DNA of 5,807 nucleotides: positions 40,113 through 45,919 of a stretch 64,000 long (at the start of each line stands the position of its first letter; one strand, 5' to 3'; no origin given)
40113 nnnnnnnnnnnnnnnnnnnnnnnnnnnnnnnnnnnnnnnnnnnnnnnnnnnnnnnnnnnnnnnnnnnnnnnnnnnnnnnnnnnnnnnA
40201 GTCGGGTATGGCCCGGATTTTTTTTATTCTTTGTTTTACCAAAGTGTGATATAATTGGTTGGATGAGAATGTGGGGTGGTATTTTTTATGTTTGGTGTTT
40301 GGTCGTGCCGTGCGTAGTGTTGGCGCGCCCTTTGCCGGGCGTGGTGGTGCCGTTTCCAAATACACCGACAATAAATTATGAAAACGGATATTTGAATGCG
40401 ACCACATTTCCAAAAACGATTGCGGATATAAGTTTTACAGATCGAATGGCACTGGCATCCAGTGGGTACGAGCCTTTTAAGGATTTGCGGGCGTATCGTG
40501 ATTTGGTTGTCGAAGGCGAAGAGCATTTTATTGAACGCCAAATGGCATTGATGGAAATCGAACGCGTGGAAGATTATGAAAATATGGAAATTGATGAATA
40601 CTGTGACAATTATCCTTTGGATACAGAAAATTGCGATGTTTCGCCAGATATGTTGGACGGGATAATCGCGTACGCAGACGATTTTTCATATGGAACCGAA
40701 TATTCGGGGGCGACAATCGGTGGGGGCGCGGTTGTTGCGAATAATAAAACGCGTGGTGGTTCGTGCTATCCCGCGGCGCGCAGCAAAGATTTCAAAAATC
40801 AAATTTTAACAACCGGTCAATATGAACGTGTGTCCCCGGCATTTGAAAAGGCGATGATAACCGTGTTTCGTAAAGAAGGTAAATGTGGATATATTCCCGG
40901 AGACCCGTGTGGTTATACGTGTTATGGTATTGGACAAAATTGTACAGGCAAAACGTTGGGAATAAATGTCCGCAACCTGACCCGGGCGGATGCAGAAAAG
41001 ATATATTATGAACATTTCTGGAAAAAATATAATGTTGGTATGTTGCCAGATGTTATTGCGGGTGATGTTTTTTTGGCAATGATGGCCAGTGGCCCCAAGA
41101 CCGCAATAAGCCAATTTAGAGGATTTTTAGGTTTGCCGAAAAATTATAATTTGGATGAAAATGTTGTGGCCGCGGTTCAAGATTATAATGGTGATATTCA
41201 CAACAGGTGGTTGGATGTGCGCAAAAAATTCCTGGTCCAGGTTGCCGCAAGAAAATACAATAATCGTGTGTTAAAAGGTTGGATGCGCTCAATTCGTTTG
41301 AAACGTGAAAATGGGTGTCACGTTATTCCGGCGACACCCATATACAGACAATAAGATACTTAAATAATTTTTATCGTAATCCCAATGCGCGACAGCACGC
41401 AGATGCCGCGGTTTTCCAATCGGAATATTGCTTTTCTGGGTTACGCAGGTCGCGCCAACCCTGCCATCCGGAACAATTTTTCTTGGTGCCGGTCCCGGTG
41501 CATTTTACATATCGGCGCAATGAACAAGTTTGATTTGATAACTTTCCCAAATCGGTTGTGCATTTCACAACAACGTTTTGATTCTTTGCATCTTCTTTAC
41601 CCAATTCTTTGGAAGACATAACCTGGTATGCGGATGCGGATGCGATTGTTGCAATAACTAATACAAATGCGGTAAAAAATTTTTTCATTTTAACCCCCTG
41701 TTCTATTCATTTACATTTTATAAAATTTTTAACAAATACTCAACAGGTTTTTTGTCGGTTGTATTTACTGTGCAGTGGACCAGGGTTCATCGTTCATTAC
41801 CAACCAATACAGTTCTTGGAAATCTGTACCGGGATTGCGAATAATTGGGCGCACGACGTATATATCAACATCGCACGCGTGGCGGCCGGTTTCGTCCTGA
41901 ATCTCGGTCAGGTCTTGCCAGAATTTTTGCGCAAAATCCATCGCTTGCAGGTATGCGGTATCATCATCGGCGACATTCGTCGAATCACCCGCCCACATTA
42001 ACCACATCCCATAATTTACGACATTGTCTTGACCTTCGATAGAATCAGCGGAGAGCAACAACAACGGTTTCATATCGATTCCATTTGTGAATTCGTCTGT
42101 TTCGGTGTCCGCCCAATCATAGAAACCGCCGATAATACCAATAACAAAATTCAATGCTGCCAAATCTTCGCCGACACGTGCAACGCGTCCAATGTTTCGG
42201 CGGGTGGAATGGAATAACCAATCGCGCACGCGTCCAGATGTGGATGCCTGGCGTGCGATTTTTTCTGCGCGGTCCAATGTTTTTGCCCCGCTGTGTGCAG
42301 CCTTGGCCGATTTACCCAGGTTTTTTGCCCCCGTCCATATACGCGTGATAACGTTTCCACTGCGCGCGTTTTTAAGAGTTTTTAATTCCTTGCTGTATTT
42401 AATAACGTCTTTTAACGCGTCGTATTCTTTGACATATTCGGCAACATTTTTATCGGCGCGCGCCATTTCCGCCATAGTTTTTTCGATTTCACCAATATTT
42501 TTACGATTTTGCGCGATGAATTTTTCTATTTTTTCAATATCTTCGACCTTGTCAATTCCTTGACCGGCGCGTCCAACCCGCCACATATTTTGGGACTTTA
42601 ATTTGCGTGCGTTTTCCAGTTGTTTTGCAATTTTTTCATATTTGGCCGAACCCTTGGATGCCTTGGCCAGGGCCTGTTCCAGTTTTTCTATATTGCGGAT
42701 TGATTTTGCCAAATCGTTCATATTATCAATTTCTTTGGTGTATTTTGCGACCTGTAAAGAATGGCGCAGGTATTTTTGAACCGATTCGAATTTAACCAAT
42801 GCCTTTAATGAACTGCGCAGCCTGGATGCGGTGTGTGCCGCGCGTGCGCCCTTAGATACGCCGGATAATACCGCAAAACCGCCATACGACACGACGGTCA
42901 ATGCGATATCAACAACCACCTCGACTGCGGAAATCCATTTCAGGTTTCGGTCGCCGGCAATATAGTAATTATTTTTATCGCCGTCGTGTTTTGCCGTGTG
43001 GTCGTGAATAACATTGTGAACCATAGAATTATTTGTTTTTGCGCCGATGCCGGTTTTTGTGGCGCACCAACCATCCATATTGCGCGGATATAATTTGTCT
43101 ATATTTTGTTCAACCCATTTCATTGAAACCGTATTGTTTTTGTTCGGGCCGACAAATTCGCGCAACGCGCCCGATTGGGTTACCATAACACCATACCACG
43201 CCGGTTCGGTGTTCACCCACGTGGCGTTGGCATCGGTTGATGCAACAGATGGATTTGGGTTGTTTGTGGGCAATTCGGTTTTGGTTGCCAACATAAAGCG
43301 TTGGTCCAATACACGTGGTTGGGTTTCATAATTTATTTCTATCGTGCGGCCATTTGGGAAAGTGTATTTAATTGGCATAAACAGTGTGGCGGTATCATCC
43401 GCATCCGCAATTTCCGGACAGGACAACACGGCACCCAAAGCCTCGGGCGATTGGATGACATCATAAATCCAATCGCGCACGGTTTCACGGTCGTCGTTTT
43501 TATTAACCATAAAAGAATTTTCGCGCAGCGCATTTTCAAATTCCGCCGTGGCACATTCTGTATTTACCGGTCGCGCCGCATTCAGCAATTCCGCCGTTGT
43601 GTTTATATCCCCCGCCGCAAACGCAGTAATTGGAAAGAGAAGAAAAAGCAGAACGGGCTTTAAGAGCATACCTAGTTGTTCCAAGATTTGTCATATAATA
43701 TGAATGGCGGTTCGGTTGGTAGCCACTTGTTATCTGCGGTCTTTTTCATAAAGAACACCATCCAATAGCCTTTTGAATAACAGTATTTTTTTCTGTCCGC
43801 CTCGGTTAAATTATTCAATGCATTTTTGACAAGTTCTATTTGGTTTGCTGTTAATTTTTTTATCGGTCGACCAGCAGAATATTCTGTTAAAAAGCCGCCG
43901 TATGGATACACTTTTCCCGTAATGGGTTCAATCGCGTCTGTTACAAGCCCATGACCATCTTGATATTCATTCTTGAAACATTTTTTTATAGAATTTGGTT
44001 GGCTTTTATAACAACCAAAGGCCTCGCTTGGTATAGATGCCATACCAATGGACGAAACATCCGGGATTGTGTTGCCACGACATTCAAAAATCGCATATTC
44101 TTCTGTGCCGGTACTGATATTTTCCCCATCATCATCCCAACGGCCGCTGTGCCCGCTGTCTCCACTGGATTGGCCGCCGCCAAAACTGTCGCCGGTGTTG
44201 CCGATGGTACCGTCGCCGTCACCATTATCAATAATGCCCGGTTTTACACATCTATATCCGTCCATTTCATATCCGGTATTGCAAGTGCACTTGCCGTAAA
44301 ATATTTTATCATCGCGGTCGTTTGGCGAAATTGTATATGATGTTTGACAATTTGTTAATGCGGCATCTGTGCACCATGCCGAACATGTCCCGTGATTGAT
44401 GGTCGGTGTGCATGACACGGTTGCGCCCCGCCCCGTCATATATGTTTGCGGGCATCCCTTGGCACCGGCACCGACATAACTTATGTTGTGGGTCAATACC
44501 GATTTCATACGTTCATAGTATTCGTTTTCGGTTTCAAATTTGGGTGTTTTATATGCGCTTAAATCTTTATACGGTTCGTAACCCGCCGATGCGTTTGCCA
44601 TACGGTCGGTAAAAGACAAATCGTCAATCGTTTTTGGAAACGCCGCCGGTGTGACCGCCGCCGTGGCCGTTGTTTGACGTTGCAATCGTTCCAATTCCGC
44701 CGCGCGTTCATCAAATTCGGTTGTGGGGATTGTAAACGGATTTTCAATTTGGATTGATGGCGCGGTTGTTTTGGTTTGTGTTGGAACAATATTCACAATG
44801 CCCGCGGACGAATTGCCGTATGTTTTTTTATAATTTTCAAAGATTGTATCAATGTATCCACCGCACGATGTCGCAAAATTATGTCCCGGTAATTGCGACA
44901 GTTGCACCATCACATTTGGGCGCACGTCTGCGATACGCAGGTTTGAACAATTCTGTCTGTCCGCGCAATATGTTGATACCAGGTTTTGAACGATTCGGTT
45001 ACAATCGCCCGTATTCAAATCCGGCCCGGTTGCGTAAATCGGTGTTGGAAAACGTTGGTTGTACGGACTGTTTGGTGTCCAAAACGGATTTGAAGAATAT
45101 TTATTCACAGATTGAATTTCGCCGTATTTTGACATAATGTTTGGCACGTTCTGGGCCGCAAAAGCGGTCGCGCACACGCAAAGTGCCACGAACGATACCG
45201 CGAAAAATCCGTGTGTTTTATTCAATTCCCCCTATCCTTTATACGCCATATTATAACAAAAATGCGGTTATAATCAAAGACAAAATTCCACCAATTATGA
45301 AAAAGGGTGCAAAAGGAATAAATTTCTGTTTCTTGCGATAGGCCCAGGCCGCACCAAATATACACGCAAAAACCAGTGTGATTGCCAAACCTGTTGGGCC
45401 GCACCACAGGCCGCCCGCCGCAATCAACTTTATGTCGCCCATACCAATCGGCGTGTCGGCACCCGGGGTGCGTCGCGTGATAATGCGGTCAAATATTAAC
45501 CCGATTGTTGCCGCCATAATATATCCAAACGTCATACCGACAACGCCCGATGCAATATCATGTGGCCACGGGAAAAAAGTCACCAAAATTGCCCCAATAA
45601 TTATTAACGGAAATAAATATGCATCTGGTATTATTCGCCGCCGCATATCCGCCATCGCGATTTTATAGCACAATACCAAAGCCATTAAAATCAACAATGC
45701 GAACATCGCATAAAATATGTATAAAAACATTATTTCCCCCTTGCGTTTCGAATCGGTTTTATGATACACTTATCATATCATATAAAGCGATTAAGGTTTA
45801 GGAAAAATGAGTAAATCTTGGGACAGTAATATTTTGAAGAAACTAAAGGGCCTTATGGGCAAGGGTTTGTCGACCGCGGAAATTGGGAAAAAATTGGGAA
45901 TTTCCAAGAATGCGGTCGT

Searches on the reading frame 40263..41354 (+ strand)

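Call 22: search_protein_families(library=pfam, proteins=[window:40263-41354:+], max_evalue=0.001)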
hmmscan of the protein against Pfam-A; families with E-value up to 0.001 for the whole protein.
window:40263-41354:+ (363 aa): 1 family
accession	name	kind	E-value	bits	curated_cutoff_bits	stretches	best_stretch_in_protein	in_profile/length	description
PF05838.17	Glyco_hydro_108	-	3.1e-12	47.3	21.2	1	200-277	3-85/85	Glycosyl hydrolase 108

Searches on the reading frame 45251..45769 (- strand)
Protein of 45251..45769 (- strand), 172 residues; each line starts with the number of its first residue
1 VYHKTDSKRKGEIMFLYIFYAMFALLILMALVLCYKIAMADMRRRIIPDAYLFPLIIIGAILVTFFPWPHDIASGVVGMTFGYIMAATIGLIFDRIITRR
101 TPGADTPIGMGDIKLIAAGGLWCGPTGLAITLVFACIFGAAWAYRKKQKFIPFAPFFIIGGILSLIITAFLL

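Call 22: search_protein_families(library=pfam, proteins=[window:45251-45769:-], max_evalue=0.001)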
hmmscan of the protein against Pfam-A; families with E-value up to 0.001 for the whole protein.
window:45251-45769:- (172 aa): 1 family
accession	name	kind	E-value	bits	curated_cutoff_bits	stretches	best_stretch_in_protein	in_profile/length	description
PF01478.23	Peptidase_A24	-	1.5e-12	48.3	26.5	1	30-143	3-103/104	Type IV leader peptidase family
